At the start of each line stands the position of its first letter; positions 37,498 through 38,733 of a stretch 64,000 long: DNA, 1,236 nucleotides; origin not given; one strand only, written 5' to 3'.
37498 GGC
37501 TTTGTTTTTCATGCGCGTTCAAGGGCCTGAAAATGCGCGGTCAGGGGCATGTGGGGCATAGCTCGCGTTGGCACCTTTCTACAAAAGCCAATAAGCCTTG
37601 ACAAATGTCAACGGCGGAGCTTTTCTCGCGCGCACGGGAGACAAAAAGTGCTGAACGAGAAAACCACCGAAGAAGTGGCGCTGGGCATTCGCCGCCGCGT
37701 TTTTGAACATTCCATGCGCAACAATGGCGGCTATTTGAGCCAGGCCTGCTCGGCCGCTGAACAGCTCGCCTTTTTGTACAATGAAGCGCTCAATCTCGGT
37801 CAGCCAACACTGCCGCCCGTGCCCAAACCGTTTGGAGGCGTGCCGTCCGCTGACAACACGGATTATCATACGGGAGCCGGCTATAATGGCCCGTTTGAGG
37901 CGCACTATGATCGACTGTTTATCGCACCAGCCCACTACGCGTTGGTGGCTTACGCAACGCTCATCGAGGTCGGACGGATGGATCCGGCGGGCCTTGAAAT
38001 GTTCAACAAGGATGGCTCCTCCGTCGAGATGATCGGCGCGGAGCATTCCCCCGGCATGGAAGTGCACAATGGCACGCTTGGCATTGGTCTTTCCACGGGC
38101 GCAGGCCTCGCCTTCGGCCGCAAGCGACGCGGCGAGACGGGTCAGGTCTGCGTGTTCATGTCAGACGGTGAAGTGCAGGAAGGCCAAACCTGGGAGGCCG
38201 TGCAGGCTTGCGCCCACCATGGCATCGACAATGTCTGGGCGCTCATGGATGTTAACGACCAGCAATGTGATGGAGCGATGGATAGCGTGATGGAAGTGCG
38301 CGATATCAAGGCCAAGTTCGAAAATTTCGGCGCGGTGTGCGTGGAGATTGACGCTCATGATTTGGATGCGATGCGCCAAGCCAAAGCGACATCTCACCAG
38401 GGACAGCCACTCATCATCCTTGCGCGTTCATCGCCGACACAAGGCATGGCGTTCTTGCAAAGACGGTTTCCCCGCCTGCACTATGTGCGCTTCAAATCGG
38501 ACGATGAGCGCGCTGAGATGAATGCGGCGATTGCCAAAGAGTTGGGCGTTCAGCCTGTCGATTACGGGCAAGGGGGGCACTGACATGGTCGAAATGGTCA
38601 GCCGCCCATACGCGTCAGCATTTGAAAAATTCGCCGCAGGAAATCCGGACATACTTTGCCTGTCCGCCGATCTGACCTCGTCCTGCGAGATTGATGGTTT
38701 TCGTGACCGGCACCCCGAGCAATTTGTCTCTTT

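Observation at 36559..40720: RuBisCO-like protein translationally coupled to a split transketolase, downstream of a ureohydrolase: an uncharacterised RLP module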

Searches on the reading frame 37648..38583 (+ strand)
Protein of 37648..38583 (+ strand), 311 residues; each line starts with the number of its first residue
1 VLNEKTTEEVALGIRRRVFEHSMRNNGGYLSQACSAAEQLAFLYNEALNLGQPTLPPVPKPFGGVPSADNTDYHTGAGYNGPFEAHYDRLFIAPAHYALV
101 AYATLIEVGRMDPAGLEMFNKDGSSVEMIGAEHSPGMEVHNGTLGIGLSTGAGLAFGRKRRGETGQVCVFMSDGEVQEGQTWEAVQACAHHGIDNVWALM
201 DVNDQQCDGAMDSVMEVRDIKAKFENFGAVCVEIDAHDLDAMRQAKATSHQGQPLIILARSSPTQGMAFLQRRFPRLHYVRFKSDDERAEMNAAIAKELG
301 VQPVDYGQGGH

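Call 5: search_protein_families(library=pfam, proteins=[window:37648-38583:+])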
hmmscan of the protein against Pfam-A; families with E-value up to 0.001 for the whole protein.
window:37648-38583:+ (311 aa): 1 family
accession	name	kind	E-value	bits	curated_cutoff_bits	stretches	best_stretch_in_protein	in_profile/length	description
PF00456.26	Transketolase_N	-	3.2e-14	53.1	22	1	87-260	55-242/334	Transketolase, thiamine diphosphate binding domain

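Call 6: search_protein_families(library=ncbifam, proteins=[window:37648-38583:+])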
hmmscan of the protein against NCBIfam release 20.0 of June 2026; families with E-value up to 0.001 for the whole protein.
window:37648-38583:+ (311 aa): 6 families
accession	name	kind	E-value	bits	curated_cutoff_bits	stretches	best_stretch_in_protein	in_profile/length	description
NF004559.0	PRK05899.2-5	equivalog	2.9e-36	124.9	488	1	82-282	66-267/627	transketolase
NF004556.0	PRK05899.2-2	equivalog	5.5e-32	110.8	575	1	82-301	64-278/639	transketolase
NF004558.0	PRK05899.2-4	equivalog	5.2e-12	44.9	788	1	88-248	57-225/651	transketolase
TIGR00232.1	tktlase_bact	equivalog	6.4e-12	44.6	682.25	1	87-261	53-241/654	transketolase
TIGR03182.1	PDH_E1_alph_y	equivalog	1.9e-07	30.3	393.85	1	141-249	109-216/315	pyruvate dehydrogenase (acetyl-transferring) E1 component subunit alpha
TIGR03181.1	PDH_E1_alph_x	equivalog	0.00037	19.5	411.35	1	144-245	124-224/341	pyruvate dehydrogenase (acetyl-transferring) E1 component subunit alpha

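Call 41: search_solved_structures(query=window:37648-38583:+, max_evalue=0.001, show_alignments=3)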
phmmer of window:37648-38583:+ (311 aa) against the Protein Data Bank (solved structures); distinct sequences matched with E-value up to 0.001: 37.
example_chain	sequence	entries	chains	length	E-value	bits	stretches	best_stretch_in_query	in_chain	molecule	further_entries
6yak_AAA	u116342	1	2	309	2.2e-29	106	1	86-274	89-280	N-terminal component of the split chain transketolase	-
3ooy_A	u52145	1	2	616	1.9e-15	60.2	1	81-268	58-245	Transketolase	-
3mos_A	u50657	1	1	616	1.9e-15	60.2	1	81-268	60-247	Transketolase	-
4kxu_A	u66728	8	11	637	2.1e-15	60.1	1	81-268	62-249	Transketolase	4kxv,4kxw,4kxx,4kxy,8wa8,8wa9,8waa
6rjb_A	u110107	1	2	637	2.1e-15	60.1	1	81-268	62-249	Transketolase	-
6ha3_A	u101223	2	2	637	5.5e-15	58.7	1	81-268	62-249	Transketolase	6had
7wrr_A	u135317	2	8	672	1.7e-13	53.8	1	86-262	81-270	Transketolase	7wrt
2e6k_A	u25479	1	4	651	2.2e-13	53.5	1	86-262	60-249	Transketolase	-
8r3s_A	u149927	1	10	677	4.8e-11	45.8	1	52-259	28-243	Transketolase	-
3m34_A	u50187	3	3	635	4.2e-10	42.7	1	62-271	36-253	Transketolase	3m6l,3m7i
3l84_A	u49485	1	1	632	4.4e-10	42.6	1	63-271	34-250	Transketolase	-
1tka_A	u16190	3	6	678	3.2e-09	39.8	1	80-288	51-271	TRANSKETOLASE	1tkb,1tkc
1gpu_A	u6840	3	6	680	3.2e-09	39.8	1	80-288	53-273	TRANSKETOLASE 1 | TRANSKETOLASE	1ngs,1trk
5i5g_A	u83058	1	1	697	1.5e-08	37.6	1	86-287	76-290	Transketolase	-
5i51_A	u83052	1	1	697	1.5e-08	37.6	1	86-287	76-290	Transketolase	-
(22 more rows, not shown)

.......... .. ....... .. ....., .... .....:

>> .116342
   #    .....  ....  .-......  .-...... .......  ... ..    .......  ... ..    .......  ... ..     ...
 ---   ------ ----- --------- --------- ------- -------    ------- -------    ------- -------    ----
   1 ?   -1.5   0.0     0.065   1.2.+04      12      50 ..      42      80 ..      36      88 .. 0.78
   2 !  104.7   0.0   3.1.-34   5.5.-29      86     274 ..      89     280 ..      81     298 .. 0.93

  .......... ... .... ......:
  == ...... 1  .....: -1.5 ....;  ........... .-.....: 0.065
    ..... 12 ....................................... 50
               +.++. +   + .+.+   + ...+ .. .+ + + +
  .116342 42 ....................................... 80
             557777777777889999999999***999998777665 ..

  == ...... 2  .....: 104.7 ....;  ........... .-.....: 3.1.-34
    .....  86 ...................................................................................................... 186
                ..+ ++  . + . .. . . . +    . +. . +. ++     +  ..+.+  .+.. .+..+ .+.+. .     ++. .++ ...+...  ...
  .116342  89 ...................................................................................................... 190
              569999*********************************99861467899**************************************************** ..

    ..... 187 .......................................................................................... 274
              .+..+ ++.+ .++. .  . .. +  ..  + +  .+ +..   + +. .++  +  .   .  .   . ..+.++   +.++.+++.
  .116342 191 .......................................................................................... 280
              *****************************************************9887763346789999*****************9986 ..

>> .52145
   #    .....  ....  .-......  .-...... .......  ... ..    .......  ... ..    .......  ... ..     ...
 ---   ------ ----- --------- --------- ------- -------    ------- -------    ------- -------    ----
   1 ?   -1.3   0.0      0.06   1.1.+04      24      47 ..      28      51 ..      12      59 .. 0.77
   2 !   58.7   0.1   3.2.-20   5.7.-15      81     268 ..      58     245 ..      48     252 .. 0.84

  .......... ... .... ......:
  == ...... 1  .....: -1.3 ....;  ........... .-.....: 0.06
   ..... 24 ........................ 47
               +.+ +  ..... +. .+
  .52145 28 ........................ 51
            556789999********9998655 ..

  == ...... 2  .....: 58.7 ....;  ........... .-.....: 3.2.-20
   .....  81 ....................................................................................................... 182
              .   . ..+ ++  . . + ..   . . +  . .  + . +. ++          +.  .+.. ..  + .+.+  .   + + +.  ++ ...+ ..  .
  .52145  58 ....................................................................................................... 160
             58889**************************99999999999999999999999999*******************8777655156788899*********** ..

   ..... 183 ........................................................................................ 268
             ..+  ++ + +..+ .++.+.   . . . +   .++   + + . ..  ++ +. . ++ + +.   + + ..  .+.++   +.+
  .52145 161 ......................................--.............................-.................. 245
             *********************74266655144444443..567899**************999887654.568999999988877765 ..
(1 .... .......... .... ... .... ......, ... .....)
